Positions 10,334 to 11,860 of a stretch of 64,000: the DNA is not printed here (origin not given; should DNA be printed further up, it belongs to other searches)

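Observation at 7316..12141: Nucleotide-sugar cassette I: Gmd + RmlD-like reductase + SDR + TylC3-like C-methyltransferase + FdtA-like cupins, pointing to a GDP-linked branched-chain (C-methylated) deoxyhexose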

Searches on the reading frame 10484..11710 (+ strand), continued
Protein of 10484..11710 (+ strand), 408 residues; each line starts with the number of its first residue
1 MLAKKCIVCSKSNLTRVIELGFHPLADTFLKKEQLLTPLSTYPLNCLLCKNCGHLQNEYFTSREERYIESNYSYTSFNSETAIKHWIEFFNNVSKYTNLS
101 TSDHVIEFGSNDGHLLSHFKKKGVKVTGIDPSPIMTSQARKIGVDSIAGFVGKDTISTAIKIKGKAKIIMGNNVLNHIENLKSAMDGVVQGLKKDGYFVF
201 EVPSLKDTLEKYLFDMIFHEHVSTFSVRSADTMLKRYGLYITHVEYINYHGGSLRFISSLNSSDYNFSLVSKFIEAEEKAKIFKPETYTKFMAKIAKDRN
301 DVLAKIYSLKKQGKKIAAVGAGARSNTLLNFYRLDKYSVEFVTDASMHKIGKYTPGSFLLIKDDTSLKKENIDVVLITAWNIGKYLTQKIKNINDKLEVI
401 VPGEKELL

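Call 29: find_encoding_contigs(protein=P0090, flank=8000, max_places=1)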
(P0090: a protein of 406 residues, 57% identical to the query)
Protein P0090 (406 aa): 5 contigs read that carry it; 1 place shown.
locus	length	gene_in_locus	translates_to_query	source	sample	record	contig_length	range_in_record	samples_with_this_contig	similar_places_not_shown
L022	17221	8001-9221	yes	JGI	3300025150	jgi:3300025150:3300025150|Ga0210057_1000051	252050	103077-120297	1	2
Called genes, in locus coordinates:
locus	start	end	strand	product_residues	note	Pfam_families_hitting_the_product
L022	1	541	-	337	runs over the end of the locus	PF00044:Gp_dh_N, PF02800:Gp_dh_C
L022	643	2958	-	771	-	PF04932:Wzy_C, PF13176:TPR_7 (faint), PF13424:TPR_12 (faint), PF13428:TPR_14 (faint), PF21033:RMD1-3 (weak), PF00515:TPR_1 (weak), PF07719:TPR_2 (weak), PF13181:TPR_8 (weak), +5 more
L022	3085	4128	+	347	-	PF01370:Epimerase, PF16363:GDP_Man_Dehyd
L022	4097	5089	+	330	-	PF01073:3Beta_HSD (faint), PF01370:Epimerase, PF02719:Polysacc_synt_2 (faint), PF13460:NAD_binding_10 (faint), PF16363:GDP_Man_Dehyd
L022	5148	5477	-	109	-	PF07876:Dabb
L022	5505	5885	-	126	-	PF00892:EamA (weak), PF10639:TMEM234 (weak)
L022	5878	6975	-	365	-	PF00155:Aminotran_1_2 (faint), PF01041:DegT_DnrJ_EryC1, PF00266:Aminotran_5 (weak)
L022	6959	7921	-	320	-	PF01370:Epimerase, PF02719:Polysacc_synt_2 (faint), PF04321:RmlD_sub_bind, PF16363:GDP_Man_Dehyd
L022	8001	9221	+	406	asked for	PF08421:Methyltransf_13, PF13489:Methyltransf_23, PF13847:Methyltransf_31 (weak), PF08241:Methyltransf_11 (weak), PF08242:Methyltransf_12, PF08484:Methyltransf_14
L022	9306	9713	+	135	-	PF14667:Polysacc_synt_C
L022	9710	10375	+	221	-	PF00535:Glycos_transf_2, PF13641:Glyco_tranf_2_3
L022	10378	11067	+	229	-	PF01209:Ubie_methyltran, PF03141:Methyltransf_29 (weak), PF05148:Methyltransf_8, PF13489:Methyltransf_23, PF13649:Methyltransf_25, PF13847:Methyltransf_31, PF08241:Methyltransf_11, PF08242:Methyltransf_12, +1 more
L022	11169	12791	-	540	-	PF08239:SH3_3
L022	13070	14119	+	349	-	PF00534:Glycos_transf_1, PF13692:Glyco_trans_1_4, PF13524:Glyco_trans_1_2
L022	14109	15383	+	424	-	PF08421:Methyltransf_13 (weak), PF13489:Methyltransf_23, PF08484:Methyltransf_14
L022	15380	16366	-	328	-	PF01370:Epimerase, PF04321:RmlD_sub_bind (weak), PF16363:GDP_Man_Dehyd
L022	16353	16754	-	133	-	PF19662:DUF6165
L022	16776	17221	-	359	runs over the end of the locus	PF01075:Glyco_transf_9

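Call 30: find_encoding_contigs(protein=P0112, flank=8000, max_places=1)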
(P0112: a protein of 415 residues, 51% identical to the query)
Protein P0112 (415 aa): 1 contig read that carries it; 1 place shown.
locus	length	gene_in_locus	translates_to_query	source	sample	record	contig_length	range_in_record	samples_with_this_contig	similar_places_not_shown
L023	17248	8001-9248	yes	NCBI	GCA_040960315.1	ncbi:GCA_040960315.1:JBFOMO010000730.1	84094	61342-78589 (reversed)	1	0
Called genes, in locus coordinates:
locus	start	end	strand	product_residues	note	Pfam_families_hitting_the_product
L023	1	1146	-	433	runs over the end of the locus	PF01467:CTP_transf_like, PF13714:PEP_mutase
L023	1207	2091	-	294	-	PF01073:3Beta_HSD, PF01370:Epimerase, PF02719:Polysacc_synt_2, PF04321:RmlD_sub_bind, PF05368:NmrA (weak), PF13460:NAD_binding_10, PF16363:GDP_Man_Dehyd, PF07993:NAD_binding_4, +1 more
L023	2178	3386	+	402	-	PF03721:UDPG_MGDP_dh_N, PF00984:UDPG_MGDP_dh, PF03720:UDPG_MGDP_dh_C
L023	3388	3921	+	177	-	PF00132:Hexapep (faint)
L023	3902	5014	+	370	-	PF00155:Aminotran_1_2, PF01041:DegT_DnrJ_EryC1, PF01053:Cys_Met_Meta_PP (weak), PF00266:Aminotran_5 (weak)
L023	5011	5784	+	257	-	PF00535:Glycos_transf_2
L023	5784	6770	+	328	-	PF01073:3Beta_HSD, PF01370:Epimerase, PF02719:Polysacc_synt_2, PF04321:RmlD_sub_bind, PF05368:NmrA (weak), PF13460:NAD_binding_10, PF16363:GDP_Man_Dehyd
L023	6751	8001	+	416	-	PF08421:Methyltransf_13, PF13489:Methyltransf_23, PF08484:Methyltransf_14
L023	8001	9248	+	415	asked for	PF08421:Methyltransf_13, PF13489:Methyltransf_23, PF08241:Methyltransf_11 (faint), PF08242:Methyltransf_12 (weak), PF08484:Methyltransf_14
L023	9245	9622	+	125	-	PF00190:Cupin_1, PF14667:Polysacc_synt_C, PF12973:Cupin_7 (faint), PF07883:Cupin_2 (weak)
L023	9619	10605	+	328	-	PF01408:GFO_IDH_MocA, PF03807:F420_oxidored (weak), PF22725:GFO_IDH_MocA_C3, PF02894:GFO_IDH_MocA_C (weak)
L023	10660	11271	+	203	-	PF13489:Methyltransf_23, PF13847:Methyltransf_31, PF08241:Methyltransf_11, PF08242:Methyltransf_12, PF13649:Methyltransf_25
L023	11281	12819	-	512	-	PF01663:Phosphodiest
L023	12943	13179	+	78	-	-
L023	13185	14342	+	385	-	PF00884:Sulfatase, PF01663:Phosphodiest (faint), PF16347:SGSH_C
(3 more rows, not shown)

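Call 31: find_encoding_contigs(protein=P0099, flank=8000, max_places=1)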
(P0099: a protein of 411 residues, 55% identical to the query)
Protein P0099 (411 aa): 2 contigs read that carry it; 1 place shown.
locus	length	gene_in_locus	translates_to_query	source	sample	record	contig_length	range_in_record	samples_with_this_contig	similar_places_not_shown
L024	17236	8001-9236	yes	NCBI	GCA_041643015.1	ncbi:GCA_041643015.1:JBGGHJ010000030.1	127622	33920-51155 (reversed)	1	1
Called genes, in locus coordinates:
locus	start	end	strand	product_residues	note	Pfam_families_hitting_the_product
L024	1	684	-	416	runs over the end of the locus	-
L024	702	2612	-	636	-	PF03102:NeuB, PF08666:SAF (weak), PF01261:AP_endonuc_2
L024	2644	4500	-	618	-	PF00664:ABC_membrane, PF13304:AAA_21 (faint), PF02463:SMC_N, PF00005:ABC_tran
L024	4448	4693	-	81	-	PF12728:HTH_17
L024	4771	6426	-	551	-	PF13231:PMT_2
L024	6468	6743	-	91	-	PF00892:EamA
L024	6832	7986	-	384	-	PF01041:DegT_DnrJ_EryC1, PF00155:Aminotran_1_2 (weak), PF00266:Aminotran_5 (weak)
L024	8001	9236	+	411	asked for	PF08421:Methyltransf_13, PF13489:Methyltransf_23, PF13847:Methyltransf_31 (weak), PF08241:Methyltransf_11 (weak), PF08242:Methyltransf_12 (weak), PF08484:Methyltransf_14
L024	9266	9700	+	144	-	PF14667:Polysacc_synt_C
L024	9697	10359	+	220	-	PF00535:Glycos_transf_2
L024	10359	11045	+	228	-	PF01209:Ubie_methyltran (weak), PF05219:DREV, PF13489:Methyltransf_23, PF13847:Methyltransf_31, PF08241:Methyltransf_11, PF08242:Methyltransf_12, PF13649:Methyltransf_25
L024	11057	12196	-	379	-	PF13439:Glyco_transf_4 (weak), PF20706:GT4-conflict (weak), PF00534:Glycos_transf_1, PF13692:Glyco_trans_1_4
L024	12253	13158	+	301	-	PF01408:GFO_IDH_MocA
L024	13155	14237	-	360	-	PF01266:DAO, PF13450:NAD_binding_8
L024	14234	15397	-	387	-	PF00534:Glycos_transf_1, PF13692:Glyco_trans_1_4, PF13524:Glyco_trans_1_2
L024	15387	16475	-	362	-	PF00534:Glycos_transf_1, PF13692:Glyco_trans_1_4, PF13524:Glyco_trans_1_2 (weak)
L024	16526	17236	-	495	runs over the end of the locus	PF08239:SH3_3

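Call 32: search_protein_families(library=pfam, proteins=[L006:7203-7994:+], max_evalue=10)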
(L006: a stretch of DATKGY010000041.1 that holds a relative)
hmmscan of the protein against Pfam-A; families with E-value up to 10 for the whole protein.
L006:7203-7994:+ (263 aa): 5 families
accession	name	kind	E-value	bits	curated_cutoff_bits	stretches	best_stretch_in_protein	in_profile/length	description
PF01370.27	Epimerase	-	6.8e-13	49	20.9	1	9-151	3-176/240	NAD dependent epimerase/dehydratase family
PF16363.11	GDP_Man_Dehyd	-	0.00032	20.7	27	1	87-144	122-176/332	GDP-mannose 4,6 dehydratase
PF04321.23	RmlD_sub_bind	-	0.00068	19.2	27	2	90-192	97-199/287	RmlD substrate binding domain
PF01118.30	Semialdhyde_dh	-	0.0036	18.2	26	1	7-31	2-26/121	Semialdehyde dehydrogenase, NAD binding domain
PF02254.24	TrkA_N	-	0.016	15.9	23.8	1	9-63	3-57/116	TrkA-N domain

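Call 56: find_encoding_contigs(protein=P0040, flank=6000, max_places=1)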
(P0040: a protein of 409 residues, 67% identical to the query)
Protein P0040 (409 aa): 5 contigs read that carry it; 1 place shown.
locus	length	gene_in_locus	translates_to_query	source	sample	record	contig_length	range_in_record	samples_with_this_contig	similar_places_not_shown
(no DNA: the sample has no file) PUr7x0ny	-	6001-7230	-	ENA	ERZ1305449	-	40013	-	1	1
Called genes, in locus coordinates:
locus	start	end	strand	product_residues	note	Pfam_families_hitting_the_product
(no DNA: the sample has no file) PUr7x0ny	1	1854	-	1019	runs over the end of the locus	-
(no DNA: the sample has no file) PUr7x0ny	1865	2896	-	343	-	PF00535:Glycos_transf_2, PF10111:Glyco_tranf_2_2, PF13641:Glyco_tranf_2_3, PF13632:Glyco_trans_2_3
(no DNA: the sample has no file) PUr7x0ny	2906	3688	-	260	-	PF13489:Methyltransf_23 (faint), PF08241:Methyltransf_11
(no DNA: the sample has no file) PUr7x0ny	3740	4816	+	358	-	PF01370:Epimerase, PF04321:RmlD_sub_bind, PF16363:GDP_Man_Dehyd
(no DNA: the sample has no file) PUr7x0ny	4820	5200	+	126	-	-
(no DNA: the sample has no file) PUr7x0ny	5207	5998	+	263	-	PF01370:Epimerase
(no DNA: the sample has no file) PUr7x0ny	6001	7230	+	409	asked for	PF08421:Methyltransf_13, PF13489:Methyltransf_23, PF08241:Methyltransf_11, PF08242:Methyltransf_12 (weak), PF13649:Methyltransf_25 (faint), PF08484:Methyltransf_14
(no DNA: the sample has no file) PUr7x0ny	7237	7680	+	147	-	PF14667:Polysacc_synt_C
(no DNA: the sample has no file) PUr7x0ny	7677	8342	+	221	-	PF00535:Glycos_transf_2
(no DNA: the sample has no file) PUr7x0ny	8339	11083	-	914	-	-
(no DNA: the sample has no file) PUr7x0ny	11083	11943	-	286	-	PF01370:Epimerase, PF02719:Polysacc_synt_2, PF04321:RmlD_sub_bind, PF16363:GDP_Man_Dehyd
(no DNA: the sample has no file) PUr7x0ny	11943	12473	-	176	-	PF00908:dTDP_sugar_isom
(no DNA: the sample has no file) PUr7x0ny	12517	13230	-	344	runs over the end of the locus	PF01073:3Beta_HSD, PF01370:Epimerase, PF04321:RmlD_sub_bind, PF05368:NmrA (weak), PF16363:GDP_Man_Dehyd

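Call 57: find_encoding_contigs(protein=P0060, flank=6000, max_places=1)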
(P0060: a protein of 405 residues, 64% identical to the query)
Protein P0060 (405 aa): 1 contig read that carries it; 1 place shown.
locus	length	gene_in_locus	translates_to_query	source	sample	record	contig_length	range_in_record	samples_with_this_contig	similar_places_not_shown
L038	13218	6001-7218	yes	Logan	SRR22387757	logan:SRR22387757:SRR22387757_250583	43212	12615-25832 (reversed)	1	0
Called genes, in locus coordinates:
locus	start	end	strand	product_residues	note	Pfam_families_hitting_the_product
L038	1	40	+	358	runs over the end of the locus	PF00155:Aminotran_1_2 (weak), PF01041:DegT_DnrJ_EryC1, PF01212:Beta_elim_lyase (weak)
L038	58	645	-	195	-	-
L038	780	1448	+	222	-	PF00535:Glycos_transf_2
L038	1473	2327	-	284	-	PF02475:TRM5-TYW2_MTfase (weak), PF01135:PCMT (weak), PF05050:Methyltransf_21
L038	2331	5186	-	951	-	-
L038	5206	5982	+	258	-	PF01370:Epimerase, PF04321:RmlD_sub_bind (faint), PF16363:GDP_Man_Dehyd (faint)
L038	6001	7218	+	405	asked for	PF08421:Methyltransf_13, PF13489:Methyltransf_23, PF13847:Methyltransf_31 (weak), PF08241:Methyltransf_11, PF08242:Methyltransf_12, PF13649:Methyltransf_25 (faint), PF08484:Methyltransf_14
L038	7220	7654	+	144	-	PF14667:Polysacc_synt_C (weak)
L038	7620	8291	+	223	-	PF00535:Glycos_transf_2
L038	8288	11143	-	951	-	-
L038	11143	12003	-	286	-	PF01370:Epimerase, PF02719:Polysacc_synt_2, PF04321:RmlD_sub_bind, PF16363:GDP_Man_Dehyd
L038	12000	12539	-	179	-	PF00908:dTDP_sugar_isom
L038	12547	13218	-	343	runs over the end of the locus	PF01073:3Beta_HSD, PF01370:Epimerase, PF04321:RmlD_sub_bind, PF05368:NmrA (weak), PF16363:GDP_Man_Dehyd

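Call 58: find_encoding_contigs(protein=P0021, flank=6000, max_places=1)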
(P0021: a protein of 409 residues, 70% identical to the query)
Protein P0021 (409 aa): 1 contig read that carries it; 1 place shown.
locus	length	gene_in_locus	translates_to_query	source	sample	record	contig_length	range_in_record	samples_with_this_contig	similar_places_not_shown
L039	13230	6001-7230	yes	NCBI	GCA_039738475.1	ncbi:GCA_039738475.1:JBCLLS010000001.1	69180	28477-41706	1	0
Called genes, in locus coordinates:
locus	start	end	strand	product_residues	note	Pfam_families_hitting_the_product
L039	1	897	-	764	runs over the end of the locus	-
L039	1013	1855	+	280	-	PF13489:Methyltransf_23, PF01209:Ubie_methyltran, PF05175:MTS (weak), PF07021:MetW (weak), PF08241:Methyltransf_11, PF08242:Methyltransf_12, PF13649:Methyltransf_25, PF13847:Methyltransf_31, +1 more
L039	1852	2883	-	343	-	PF00535:Glycos_transf_2, PF10111:Glyco_tranf_2_2, PF13641:Glyco_tranf_2_3, PF13632:Glyco_trans_2_3 (weak)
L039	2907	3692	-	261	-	PF08241:Methyltransf_11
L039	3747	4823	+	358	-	PF01370:Epimerase, PF16363:GDP_Man_Dehyd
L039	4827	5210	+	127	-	-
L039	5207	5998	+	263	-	PF01370:Epimerase, PF04321:RmlD_sub_bind (faint)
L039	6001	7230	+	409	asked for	PF08421:Methyltransf_13, PF13489:Methyltransf_23, PF13847:Methyltransf_31 (weak), PF08241:Methyltransf_11, PF08242:Methyltransf_12, PF13649:Methyltransf_25 (weak), PF08484:Methyltransf_14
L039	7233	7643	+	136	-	PF14667:Polysacc_synt_C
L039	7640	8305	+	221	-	PF00535:Glycos_transf_2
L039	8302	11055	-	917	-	-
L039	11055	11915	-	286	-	PF01370:Epimerase, PF02719:Polysacc_synt_2, PF04321:RmlD_sub_bind, PF16363:GDP_Man_Dehyd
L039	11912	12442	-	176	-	PF00908:dTDP_sugar_isom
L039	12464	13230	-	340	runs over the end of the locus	PF01073:3Beta_HSD, PF01370:Epimerase, PF04321:RmlD_sub_bind, PF16363:GDP_Man_Dehyd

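Call 59: find_encoding_contigs(protein=P0065, flank=6000, max_places=1)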
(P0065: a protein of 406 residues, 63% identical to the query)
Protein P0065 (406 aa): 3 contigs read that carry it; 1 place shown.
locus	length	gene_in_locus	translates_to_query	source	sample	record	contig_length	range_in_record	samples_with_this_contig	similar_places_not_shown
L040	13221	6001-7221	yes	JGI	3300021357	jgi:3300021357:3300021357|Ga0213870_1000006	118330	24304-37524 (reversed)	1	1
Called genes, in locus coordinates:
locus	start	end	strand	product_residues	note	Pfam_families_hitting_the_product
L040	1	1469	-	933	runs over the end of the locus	-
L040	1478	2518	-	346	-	PF00535:Glycos_transf_2, PF10111:Glyco_tranf_2_2 (weak), PF13641:Glyco_tranf_2_3, PF13632:Glyco_trans_2_3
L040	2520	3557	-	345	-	PF00535:Glycos_transf_2, PF10111:Glyco_tranf_2_2, PF13506:Glyco_transf_21 (weak), PF13641:Glyco_tranf_2_3, PF13632:Glyco_trans_2_3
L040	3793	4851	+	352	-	PF01370:Epimerase, PF04321:RmlD_sub_bind (weak), PF16363:GDP_Man_Dehyd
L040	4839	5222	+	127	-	-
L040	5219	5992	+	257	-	PF01370:Epimerase, PF04321:RmlD_sub_bind (weak), PF16363:GDP_Man_Dehyd (faint)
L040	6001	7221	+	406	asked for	PF08421:Methyltransf_13, PF13489:Methyltransf_23, PF08241:Methyltransf_11 (weak), PF08242:Methyltransf_12 (weak), PF13649:Methyltransf_25 (weak), PF08484:Methyltransf_14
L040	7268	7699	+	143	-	PF14667:Polysacc_synt_C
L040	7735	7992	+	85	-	PF01541:GIY-YIG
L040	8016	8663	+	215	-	PF00535:Glycos_transf_2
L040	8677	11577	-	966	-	-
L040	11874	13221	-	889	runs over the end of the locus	-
